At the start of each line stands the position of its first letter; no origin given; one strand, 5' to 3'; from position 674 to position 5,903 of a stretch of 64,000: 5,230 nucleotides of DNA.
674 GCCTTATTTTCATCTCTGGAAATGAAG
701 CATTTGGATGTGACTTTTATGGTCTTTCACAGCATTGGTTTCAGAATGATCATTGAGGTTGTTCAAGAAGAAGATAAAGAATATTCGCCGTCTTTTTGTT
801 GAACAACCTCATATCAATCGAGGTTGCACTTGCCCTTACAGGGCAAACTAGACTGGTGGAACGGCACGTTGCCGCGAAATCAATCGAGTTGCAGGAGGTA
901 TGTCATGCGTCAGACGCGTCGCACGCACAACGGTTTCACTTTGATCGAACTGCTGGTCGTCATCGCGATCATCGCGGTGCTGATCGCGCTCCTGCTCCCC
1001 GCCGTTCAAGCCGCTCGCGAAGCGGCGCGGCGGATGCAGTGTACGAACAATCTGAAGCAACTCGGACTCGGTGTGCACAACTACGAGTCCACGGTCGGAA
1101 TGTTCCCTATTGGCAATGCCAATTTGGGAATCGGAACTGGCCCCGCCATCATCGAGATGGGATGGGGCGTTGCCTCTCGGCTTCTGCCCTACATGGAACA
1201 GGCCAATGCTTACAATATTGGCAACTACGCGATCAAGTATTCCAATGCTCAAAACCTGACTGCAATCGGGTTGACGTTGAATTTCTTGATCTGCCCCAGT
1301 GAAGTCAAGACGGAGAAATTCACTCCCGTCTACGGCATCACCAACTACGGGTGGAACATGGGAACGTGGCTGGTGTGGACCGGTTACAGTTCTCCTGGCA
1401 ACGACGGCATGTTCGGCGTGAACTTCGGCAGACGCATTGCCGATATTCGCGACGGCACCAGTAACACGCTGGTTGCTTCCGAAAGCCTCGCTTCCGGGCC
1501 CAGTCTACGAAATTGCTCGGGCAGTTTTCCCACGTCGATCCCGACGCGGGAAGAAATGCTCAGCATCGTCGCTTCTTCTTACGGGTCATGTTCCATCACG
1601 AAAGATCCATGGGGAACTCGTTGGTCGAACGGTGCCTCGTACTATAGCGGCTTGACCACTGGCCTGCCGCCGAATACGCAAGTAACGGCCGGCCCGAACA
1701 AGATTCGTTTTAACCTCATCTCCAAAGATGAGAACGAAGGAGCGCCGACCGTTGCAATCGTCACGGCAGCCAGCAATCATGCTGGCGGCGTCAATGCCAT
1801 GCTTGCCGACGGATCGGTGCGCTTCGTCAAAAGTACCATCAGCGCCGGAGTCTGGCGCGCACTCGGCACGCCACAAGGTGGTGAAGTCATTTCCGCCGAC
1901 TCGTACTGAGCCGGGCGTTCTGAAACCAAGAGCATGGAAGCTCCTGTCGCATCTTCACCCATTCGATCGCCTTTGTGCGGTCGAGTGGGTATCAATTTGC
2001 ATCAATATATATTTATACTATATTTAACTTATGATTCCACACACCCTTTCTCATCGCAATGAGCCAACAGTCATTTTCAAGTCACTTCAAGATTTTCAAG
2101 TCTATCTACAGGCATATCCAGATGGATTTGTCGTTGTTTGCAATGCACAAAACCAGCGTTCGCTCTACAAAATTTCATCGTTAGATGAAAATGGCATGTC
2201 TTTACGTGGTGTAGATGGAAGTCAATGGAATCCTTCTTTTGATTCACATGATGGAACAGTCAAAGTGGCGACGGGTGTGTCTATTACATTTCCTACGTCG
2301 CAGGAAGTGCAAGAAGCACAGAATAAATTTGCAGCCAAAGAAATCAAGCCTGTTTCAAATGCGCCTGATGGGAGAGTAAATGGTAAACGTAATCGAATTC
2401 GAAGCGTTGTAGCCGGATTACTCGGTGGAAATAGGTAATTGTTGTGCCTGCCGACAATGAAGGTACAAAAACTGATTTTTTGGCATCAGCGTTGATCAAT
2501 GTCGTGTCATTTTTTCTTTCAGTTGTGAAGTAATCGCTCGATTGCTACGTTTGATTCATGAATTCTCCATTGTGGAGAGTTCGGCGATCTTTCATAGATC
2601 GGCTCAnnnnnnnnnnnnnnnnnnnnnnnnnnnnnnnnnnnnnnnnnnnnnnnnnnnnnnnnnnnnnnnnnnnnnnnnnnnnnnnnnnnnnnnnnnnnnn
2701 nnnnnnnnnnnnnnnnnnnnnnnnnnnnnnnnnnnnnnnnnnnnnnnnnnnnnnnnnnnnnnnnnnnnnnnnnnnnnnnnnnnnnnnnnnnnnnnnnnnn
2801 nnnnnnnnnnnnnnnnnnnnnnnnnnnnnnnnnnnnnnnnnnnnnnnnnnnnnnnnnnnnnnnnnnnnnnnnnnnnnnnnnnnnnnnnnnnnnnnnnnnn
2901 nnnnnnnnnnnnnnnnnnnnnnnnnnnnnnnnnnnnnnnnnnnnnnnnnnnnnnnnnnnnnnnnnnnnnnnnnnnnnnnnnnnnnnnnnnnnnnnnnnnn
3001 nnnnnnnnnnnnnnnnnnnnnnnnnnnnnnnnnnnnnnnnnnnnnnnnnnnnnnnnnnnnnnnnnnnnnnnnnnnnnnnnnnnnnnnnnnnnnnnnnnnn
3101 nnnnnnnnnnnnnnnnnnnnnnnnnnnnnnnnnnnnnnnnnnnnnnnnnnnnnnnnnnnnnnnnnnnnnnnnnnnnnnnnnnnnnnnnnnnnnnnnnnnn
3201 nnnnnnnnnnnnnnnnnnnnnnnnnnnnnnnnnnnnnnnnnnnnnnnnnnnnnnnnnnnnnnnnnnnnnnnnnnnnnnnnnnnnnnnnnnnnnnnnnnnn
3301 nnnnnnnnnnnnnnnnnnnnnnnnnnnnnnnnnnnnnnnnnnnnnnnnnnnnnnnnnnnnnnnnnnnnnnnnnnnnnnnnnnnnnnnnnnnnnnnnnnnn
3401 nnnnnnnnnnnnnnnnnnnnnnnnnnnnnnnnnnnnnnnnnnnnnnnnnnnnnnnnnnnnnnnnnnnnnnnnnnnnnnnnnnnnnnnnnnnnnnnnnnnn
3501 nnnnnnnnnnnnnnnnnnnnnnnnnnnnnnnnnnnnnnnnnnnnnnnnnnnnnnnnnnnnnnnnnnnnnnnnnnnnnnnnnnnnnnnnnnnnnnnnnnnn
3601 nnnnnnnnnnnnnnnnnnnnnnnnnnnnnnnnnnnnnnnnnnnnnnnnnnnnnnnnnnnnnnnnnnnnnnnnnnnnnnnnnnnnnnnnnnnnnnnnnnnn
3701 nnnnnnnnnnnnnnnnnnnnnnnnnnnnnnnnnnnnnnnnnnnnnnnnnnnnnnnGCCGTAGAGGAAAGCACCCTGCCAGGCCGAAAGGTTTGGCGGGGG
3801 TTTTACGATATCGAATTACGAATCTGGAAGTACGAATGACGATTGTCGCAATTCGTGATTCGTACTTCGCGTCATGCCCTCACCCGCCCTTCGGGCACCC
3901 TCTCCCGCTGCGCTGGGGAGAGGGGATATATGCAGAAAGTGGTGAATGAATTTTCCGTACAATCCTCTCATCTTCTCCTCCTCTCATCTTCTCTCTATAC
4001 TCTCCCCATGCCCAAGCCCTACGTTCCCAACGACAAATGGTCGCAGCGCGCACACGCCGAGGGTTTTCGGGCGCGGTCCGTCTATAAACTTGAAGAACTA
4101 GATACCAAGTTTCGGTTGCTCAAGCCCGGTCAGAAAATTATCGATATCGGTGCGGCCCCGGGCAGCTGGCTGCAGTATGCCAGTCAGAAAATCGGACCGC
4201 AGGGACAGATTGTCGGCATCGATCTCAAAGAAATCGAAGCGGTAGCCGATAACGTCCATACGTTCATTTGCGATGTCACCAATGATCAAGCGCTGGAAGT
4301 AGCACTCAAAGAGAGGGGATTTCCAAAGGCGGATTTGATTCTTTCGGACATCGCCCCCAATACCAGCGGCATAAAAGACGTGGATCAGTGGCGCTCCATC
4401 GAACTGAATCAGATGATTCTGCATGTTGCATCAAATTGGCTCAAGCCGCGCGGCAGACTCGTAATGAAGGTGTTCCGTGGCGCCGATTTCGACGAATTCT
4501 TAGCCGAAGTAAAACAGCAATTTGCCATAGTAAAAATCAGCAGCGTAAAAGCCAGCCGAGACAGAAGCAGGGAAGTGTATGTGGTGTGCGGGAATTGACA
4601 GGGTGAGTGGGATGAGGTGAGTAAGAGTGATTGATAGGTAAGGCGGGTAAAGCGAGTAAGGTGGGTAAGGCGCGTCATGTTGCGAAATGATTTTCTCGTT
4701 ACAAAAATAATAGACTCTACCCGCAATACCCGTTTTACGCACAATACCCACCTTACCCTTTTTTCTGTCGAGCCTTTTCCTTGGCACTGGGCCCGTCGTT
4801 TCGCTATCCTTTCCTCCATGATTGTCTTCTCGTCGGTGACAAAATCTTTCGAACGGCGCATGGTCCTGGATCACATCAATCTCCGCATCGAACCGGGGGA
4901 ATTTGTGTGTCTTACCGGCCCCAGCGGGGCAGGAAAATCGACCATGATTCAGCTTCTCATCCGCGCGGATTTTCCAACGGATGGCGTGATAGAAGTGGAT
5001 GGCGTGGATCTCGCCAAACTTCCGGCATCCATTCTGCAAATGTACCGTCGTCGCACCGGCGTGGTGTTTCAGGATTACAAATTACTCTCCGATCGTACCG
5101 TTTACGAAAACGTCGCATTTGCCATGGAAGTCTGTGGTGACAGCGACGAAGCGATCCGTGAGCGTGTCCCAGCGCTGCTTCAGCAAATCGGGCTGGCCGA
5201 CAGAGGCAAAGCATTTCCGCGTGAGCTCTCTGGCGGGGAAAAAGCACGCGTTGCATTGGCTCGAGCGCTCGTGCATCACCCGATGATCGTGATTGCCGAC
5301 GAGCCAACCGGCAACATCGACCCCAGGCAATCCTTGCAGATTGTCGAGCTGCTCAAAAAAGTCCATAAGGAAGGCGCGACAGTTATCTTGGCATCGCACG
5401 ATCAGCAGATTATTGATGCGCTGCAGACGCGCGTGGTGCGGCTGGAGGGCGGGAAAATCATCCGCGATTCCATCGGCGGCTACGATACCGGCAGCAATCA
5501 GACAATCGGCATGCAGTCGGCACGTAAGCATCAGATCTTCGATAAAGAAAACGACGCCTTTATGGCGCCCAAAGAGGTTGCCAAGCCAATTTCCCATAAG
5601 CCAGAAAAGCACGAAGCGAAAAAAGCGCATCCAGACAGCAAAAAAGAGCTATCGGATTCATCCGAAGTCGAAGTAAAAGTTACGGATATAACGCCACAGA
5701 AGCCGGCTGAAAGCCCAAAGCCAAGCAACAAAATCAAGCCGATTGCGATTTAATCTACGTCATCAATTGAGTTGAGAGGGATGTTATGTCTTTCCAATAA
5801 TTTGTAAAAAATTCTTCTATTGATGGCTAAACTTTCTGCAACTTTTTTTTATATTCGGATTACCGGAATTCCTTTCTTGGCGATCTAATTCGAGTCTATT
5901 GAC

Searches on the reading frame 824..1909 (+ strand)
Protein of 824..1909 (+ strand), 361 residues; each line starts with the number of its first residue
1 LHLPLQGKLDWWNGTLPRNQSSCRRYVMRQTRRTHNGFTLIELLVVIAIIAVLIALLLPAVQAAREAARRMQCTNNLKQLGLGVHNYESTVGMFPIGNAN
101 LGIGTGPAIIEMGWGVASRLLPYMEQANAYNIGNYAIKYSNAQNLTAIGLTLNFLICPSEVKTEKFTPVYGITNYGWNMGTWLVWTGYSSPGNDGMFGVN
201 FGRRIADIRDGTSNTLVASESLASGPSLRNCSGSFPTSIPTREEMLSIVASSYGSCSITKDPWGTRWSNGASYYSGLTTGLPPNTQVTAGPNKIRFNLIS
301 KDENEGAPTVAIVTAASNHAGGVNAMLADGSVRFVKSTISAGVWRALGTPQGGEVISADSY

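Call 32: search_protein_families(library=pfam, proteins=[window:824-1909:+], max_evalue=0.0001)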
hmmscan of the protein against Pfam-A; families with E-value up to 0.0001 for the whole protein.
window:824-1909:+ (361 aa): 2 families
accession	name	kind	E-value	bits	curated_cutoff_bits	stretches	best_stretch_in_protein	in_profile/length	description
PF07596.16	SBP_bac_10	-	1.3e-51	176.6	23.3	1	62-340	1-266/268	Protein of unknown function (DUF1559)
PF07963.17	N_methyl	-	1.1e-08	34.7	21.2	1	32-58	1-27/27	Prokaryotic N-terminal methylation motif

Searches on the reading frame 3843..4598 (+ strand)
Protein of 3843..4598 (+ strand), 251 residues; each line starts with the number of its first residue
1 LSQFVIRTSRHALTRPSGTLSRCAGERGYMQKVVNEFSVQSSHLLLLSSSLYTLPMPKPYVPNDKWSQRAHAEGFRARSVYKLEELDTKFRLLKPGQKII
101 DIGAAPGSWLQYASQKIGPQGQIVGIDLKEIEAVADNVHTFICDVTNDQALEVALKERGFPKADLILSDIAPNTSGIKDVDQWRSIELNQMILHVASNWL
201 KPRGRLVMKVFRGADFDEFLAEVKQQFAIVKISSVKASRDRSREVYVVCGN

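Call 32: search_protein_families(library=pfam, proteins=[window:3843-4598:+], max_evalue=0.0001)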
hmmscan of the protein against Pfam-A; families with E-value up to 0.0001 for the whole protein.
window:3843-4598:+ (251 aa): 2 families
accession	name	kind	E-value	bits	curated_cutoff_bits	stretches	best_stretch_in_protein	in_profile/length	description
PF01728.25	FtsJ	-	3.7e-48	164.3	24.1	1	75-250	1-179/181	FtsJ-like methyltransferase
PF13847.12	Methyltransf_31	-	4.6e-07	30.1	27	1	94-228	2-127/145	Methyltransferase domain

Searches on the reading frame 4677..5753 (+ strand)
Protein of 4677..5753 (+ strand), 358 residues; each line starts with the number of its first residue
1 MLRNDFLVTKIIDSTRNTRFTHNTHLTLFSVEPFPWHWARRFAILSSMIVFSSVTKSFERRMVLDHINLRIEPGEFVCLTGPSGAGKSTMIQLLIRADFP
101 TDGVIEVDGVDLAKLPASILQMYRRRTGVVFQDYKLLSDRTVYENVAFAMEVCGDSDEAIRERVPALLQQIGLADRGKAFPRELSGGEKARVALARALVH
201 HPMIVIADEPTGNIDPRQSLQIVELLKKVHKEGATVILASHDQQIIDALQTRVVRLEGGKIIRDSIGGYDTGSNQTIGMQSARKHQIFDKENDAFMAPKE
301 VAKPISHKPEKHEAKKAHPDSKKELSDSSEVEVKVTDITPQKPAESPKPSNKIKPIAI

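Call 32: search_protein_families(library=pfam, proteins=[window:4677-5753:+], max_evalue=0.0001)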
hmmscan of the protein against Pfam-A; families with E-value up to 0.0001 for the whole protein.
window:4677-5753:+ (358 aa): 2 families
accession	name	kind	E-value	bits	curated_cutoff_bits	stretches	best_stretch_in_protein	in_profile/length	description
PF00005.33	ABC_tran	-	4.8e-31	108.6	25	1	64-211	1-136/137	ABC transporter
PF13304.12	AAA_21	-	9.8e-07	29.6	27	0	193-247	247-304/304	AAA domain, putative AbiEii toxin, Type IV TA system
